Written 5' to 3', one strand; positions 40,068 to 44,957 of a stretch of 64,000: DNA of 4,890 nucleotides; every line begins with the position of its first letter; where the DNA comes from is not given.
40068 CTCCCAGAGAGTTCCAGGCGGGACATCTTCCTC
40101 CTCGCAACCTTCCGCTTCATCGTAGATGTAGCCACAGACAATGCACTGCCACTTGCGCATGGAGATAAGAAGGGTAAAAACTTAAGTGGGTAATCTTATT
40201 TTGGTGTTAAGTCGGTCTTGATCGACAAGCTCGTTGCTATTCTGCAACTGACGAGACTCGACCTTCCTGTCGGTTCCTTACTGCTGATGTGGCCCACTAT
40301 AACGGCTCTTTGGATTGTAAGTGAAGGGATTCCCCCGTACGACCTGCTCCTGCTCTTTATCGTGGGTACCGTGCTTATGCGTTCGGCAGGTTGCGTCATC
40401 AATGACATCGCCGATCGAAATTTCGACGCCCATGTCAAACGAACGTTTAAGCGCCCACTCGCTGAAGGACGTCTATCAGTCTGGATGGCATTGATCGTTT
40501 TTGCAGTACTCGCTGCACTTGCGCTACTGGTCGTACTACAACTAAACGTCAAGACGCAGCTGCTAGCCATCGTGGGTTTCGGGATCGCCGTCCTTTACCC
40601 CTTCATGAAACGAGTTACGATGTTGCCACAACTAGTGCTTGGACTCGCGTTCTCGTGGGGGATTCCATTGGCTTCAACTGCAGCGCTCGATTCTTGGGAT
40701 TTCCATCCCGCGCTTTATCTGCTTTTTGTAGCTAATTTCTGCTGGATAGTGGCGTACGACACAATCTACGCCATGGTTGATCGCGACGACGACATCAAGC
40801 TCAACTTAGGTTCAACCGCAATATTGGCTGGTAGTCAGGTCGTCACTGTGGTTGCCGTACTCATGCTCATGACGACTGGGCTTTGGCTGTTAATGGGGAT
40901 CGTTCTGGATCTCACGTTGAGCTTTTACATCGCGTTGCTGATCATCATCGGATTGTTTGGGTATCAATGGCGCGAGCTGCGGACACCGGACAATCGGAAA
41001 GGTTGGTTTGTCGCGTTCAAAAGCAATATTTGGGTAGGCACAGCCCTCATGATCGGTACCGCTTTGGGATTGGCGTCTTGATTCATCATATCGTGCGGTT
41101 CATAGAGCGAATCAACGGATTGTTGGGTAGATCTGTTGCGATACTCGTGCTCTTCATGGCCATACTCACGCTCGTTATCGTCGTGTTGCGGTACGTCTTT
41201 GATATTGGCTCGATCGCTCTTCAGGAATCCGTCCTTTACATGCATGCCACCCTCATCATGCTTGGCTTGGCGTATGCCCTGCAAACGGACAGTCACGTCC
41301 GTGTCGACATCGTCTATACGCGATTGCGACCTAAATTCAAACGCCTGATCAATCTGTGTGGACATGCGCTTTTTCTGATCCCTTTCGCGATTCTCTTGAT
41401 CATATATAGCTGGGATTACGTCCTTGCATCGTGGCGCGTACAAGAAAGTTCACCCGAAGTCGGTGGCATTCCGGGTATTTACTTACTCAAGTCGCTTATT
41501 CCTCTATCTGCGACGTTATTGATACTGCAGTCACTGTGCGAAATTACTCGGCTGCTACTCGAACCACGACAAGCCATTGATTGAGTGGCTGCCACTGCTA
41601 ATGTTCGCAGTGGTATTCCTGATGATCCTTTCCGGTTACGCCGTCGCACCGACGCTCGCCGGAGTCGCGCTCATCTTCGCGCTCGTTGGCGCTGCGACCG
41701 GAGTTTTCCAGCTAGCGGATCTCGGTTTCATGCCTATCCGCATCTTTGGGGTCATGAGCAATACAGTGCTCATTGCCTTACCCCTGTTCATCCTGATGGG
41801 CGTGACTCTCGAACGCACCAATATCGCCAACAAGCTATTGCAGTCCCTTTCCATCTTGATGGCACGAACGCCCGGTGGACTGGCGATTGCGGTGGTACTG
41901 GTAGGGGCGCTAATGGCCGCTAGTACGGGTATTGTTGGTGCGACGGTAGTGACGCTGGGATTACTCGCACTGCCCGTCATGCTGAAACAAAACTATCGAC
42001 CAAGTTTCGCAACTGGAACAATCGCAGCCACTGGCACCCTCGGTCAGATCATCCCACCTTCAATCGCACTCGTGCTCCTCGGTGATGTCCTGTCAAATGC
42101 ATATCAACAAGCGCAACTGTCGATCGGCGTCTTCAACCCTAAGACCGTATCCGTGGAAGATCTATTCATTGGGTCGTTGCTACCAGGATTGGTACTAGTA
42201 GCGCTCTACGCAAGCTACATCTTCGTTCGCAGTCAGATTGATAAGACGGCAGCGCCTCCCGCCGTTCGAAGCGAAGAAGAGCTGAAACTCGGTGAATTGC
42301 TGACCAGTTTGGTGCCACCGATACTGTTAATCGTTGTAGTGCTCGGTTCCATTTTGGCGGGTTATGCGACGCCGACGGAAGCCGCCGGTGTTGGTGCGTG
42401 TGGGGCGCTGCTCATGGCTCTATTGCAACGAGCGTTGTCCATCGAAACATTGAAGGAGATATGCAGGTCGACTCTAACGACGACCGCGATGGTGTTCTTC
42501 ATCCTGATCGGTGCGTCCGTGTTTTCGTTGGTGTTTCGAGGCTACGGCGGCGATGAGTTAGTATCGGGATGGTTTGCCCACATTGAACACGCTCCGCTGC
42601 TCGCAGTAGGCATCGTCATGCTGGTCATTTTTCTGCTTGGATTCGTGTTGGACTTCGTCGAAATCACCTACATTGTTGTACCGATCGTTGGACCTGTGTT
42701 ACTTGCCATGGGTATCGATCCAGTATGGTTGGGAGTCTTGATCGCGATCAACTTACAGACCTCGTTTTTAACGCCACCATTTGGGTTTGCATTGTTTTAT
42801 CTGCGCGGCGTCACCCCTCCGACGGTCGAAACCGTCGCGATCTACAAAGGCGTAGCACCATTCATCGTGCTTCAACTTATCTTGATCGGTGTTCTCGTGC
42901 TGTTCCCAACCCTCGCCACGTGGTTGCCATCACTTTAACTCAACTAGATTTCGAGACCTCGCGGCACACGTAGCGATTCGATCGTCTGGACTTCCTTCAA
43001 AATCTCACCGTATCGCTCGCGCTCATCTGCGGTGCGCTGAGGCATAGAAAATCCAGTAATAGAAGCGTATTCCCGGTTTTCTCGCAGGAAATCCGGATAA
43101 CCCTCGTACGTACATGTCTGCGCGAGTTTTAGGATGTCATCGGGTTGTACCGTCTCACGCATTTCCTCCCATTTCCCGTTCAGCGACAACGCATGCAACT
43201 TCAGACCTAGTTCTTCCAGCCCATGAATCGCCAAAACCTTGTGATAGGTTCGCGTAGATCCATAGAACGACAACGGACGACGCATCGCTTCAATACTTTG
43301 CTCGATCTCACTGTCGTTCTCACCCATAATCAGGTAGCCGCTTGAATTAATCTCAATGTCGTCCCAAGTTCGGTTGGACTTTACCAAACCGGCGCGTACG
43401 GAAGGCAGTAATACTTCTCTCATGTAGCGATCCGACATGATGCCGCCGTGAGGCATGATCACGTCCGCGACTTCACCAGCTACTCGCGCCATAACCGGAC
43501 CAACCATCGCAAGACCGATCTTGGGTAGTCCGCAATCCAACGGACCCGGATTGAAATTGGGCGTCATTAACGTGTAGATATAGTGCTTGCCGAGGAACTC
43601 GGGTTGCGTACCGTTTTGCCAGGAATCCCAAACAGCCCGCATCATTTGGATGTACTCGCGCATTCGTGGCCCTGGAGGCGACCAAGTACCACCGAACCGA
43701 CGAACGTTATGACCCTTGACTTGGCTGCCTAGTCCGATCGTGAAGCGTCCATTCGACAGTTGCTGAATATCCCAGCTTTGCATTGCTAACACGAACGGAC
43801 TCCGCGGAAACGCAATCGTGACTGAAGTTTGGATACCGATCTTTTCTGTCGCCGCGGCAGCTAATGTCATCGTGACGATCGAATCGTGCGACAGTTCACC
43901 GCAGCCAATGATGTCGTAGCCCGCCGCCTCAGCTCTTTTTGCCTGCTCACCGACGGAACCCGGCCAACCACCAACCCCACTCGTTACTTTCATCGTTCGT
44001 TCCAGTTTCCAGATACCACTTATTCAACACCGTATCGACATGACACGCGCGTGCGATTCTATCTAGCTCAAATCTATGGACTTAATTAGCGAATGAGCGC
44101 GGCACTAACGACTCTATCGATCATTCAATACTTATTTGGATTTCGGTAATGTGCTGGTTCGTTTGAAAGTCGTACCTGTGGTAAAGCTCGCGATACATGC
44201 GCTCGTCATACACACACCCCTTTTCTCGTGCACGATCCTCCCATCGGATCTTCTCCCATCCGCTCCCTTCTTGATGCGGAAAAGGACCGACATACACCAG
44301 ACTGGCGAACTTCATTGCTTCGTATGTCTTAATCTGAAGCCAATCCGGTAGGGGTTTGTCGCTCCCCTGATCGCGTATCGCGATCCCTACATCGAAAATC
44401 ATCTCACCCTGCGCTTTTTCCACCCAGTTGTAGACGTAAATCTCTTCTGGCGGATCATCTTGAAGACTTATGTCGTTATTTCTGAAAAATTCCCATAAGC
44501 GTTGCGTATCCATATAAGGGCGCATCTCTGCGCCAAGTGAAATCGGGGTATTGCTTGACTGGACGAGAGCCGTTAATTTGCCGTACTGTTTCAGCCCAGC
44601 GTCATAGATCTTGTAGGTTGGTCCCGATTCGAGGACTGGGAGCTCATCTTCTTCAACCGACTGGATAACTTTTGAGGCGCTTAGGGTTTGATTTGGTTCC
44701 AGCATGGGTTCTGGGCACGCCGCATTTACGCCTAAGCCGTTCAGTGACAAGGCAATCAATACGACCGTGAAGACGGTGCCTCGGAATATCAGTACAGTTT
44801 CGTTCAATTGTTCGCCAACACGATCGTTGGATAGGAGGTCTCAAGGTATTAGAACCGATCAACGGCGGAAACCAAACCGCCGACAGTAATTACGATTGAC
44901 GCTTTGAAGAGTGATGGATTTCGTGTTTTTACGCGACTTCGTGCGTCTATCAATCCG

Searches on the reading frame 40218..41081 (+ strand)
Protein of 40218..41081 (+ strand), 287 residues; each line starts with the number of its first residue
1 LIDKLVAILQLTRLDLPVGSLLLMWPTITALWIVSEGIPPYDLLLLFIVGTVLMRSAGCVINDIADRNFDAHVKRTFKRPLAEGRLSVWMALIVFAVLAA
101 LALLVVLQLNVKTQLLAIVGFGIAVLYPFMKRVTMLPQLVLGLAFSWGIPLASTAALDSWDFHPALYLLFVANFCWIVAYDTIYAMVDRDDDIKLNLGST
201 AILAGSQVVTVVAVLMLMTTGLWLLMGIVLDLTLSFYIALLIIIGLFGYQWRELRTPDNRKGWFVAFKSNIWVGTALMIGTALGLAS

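Call 22: search_protein_families(library=pfam, proteins=[window:40218-41081:+], max_evalue=0.001)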
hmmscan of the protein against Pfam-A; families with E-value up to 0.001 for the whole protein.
window:40218-41081:+ (287 aa): 1 family
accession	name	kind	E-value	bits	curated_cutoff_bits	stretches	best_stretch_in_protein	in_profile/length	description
PF01040.23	UbiA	-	1.2e-57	195.5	34.2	1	23-269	1-248/250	UbiA prenyltransferase family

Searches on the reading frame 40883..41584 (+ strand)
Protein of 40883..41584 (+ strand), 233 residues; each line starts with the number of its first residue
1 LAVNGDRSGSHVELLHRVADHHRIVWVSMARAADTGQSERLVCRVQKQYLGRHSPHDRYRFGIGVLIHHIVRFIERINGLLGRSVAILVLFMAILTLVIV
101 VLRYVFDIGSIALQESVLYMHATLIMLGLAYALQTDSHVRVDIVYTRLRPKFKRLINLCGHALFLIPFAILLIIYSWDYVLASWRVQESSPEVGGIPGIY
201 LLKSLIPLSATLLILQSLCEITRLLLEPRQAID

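Call 22: search_protein_families(library=pfam, proteins=[window:40883-41584:+], max_evalue=0.001)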
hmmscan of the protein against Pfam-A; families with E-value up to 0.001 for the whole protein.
window:40883-41584:+ (233 aa): 1 family
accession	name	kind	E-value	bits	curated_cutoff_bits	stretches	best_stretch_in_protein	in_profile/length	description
PF04290.18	DctQ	-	7.3e-24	84.6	28.3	1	92-225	1-130/132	Tripartite ATP-independent periplasmic transporters, DctQ component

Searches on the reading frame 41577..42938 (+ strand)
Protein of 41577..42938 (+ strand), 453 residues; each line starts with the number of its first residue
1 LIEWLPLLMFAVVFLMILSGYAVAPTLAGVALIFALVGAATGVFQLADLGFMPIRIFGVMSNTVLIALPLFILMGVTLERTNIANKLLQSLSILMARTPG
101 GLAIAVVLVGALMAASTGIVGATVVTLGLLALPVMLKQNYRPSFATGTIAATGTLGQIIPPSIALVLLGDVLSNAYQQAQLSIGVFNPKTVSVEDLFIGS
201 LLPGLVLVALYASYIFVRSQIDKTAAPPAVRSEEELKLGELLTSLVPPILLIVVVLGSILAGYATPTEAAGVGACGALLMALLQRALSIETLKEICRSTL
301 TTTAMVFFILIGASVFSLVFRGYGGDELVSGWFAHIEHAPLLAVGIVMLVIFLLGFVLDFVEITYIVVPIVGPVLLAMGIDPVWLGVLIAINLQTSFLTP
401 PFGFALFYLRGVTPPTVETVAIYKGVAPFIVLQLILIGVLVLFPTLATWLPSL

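Call 22: search_protein_families(library=pfam, proteins=[window:41577-42938:+], max_evalue=0.001)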
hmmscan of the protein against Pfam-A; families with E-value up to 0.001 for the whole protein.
window:41577-42938:+ (453 aa): 1 family
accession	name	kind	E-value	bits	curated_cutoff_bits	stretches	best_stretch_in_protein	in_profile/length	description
PF06808.19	DctM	-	3.1e-77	260.6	23.8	1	10-444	1-411/413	Tripartite ATP-independent periplasmic transporter, DctM component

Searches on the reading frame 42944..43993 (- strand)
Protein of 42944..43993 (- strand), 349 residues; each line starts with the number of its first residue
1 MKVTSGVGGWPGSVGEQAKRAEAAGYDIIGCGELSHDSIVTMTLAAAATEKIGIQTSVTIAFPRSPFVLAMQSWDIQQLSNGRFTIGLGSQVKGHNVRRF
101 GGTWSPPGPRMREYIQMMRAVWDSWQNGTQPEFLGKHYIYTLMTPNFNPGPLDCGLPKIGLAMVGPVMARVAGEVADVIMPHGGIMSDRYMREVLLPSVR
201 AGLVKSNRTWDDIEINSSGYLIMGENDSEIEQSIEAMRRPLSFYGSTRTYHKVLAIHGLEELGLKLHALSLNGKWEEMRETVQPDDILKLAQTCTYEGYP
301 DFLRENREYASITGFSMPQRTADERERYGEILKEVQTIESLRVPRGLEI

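Call 22: search_protein_families(library=pfam, proteins=[window:42944-43993:-], max_evalue=0.001)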
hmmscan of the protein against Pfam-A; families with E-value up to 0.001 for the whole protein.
window:42944-43993:- (349 aa): 1 family
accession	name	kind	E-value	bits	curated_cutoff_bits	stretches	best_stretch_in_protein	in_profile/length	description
PF00296.26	Bac_luciferase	-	2.1e-49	169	27.9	1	13-289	24-289/314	Luciferase-like monooxygenase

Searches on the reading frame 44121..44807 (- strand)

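Call 22: search_protein_families(library=pfam, proteins=[window:44121-44807:-], max_evalue=0.001)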
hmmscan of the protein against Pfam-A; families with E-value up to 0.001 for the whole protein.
window:44121-44807:- (228 aa): 1 family
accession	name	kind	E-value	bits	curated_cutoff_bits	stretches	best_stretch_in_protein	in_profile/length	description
PF06445.20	GyrI-like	-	0.00011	22.9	26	1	102-227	32-154/155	GyrI-like small molecule binding domain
